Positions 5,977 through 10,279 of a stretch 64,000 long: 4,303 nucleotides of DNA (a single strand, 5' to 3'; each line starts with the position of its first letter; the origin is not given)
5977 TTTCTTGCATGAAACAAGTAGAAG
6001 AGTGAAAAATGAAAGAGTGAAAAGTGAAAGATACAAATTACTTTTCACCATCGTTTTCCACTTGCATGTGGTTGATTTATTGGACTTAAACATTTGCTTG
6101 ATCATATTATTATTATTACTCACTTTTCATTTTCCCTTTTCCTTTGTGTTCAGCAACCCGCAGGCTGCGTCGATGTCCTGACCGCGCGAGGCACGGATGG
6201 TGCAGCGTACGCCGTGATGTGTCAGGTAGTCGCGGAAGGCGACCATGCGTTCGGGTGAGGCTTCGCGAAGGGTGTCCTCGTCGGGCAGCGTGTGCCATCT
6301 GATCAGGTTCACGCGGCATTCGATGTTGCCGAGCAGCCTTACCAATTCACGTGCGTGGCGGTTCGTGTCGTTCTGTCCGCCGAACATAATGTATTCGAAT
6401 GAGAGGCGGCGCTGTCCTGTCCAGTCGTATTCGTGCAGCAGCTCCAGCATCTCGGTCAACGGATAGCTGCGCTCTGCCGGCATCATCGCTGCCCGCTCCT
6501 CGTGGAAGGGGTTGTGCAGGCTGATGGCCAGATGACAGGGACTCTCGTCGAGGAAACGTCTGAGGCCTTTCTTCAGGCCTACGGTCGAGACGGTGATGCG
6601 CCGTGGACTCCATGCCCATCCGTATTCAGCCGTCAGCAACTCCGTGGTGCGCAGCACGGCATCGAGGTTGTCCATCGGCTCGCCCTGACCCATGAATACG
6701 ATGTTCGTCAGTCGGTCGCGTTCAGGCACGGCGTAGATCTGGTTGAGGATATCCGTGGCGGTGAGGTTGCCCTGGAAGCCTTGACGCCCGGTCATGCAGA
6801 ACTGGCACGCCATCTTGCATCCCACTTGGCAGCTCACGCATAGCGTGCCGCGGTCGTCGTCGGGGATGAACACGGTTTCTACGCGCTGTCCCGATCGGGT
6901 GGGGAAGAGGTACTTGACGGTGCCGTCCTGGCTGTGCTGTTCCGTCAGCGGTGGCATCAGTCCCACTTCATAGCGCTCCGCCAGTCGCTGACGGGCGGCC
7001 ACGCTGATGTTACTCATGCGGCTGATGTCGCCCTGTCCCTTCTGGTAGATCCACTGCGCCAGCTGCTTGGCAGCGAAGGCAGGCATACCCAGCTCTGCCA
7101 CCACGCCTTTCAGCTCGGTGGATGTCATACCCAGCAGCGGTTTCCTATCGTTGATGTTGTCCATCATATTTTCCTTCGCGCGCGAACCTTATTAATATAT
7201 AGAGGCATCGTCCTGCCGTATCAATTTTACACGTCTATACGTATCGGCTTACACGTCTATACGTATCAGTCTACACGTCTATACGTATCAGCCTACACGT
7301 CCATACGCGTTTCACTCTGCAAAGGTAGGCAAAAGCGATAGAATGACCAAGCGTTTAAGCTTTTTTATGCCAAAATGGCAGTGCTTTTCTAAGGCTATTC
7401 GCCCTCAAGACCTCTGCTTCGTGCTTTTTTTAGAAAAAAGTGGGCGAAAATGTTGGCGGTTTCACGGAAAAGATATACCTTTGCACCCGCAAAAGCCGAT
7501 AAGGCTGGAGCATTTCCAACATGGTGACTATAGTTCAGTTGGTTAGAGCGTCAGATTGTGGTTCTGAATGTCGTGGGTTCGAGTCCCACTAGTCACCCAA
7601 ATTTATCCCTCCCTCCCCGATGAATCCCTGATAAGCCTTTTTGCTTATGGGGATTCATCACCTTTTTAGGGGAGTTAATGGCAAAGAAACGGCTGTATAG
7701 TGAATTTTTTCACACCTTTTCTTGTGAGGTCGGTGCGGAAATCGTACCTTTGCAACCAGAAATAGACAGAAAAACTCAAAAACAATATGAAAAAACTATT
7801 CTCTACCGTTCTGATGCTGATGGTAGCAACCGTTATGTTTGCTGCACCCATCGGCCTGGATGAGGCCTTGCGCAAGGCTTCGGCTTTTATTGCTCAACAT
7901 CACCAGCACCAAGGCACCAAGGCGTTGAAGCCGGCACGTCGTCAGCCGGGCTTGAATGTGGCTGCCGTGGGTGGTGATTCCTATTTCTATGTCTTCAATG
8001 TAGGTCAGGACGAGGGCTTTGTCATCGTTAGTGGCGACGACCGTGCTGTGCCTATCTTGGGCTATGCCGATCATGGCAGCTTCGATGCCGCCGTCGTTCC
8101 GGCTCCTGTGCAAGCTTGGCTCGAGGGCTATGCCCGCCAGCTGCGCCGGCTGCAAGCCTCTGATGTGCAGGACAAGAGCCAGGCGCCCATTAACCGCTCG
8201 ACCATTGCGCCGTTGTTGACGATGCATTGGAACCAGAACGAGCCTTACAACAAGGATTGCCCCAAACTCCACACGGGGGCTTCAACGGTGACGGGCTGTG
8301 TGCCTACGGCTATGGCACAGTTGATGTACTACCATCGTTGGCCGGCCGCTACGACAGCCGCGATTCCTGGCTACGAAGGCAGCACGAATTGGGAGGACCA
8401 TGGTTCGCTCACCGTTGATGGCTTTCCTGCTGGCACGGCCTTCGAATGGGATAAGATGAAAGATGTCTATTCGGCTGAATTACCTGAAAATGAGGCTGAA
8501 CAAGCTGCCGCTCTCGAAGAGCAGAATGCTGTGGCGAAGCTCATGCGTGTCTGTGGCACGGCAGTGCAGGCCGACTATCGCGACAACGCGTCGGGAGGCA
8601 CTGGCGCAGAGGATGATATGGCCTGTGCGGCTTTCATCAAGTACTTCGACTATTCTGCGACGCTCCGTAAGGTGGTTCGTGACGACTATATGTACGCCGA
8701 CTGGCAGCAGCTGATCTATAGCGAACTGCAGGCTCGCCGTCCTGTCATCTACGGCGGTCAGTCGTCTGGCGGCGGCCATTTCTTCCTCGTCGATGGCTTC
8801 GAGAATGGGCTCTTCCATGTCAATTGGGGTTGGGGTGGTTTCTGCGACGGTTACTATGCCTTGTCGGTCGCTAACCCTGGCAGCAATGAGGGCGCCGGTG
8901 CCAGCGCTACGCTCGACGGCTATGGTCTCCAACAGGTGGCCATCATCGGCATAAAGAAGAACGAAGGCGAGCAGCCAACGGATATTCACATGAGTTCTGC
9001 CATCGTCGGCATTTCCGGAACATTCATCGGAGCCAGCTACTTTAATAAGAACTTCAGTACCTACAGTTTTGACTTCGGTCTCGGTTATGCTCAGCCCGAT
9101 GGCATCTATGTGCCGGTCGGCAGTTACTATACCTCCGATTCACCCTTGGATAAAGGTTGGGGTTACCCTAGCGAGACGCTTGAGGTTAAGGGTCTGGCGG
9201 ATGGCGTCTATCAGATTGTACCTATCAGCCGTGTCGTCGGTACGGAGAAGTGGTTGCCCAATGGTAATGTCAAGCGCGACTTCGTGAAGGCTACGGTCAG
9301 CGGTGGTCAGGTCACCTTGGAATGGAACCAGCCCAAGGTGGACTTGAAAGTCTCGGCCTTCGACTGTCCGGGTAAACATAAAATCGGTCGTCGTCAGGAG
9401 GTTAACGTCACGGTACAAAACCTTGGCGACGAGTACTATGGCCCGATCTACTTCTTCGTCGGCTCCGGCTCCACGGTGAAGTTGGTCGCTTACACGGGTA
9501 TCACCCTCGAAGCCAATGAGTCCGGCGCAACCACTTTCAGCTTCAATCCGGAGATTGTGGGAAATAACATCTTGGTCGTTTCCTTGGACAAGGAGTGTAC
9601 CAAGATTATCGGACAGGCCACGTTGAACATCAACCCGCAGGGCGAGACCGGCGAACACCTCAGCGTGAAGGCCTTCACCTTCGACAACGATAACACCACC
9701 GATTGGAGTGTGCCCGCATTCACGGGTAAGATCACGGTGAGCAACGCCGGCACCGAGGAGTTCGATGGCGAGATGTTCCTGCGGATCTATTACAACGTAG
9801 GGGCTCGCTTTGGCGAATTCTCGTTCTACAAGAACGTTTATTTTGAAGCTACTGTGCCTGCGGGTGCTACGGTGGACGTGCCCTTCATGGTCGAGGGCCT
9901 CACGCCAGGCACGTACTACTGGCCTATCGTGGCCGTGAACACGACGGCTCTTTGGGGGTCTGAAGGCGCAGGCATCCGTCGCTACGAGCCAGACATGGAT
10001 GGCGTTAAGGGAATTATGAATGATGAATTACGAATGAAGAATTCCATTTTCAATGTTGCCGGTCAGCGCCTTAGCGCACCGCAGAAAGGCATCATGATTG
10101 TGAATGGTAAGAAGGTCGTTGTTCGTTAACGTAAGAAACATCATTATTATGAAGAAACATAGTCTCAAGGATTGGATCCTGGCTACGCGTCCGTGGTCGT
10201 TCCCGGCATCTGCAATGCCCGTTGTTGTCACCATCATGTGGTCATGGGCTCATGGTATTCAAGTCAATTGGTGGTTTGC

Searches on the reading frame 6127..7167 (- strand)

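Call 97: search_protein_families(library=pfam, proteins=[window:6127-7167:-])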
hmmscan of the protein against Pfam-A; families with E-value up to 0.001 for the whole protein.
window:6127-7167:- (346 aa): 3 families
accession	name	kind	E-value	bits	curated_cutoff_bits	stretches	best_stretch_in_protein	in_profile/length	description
PF21016.3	RlmN_N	-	7.2e-15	54.9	24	1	11-68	3-60/60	Ribosomal RNA large subunit methyltransferase N-terminal domain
PF04055.27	Radical_SAM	-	5.5e-14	53.1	29.5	1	112-269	2-158/166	Radical SAM superfamily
PF13353.11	Fer4_12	-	0.00054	20.7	22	1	107-185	5-88/137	4Fe-4S single cluster domain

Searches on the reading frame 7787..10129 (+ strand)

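Call 97: search_protein_families(library=pfam, proteins=[window:7787-10129:+])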
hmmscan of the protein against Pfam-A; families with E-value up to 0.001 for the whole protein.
window:7787-10129:+ (780 aa): 2 families
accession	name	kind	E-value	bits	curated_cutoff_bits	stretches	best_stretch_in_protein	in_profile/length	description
PF01640.23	Peptidase_C10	-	6.7e-57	193.3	26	1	148-357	1-194/194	Peptidase C10 family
PF13734.11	Inhibitor_I69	-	4.9e-24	85.1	25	1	19-118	1-97/98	Spi protease inhibitor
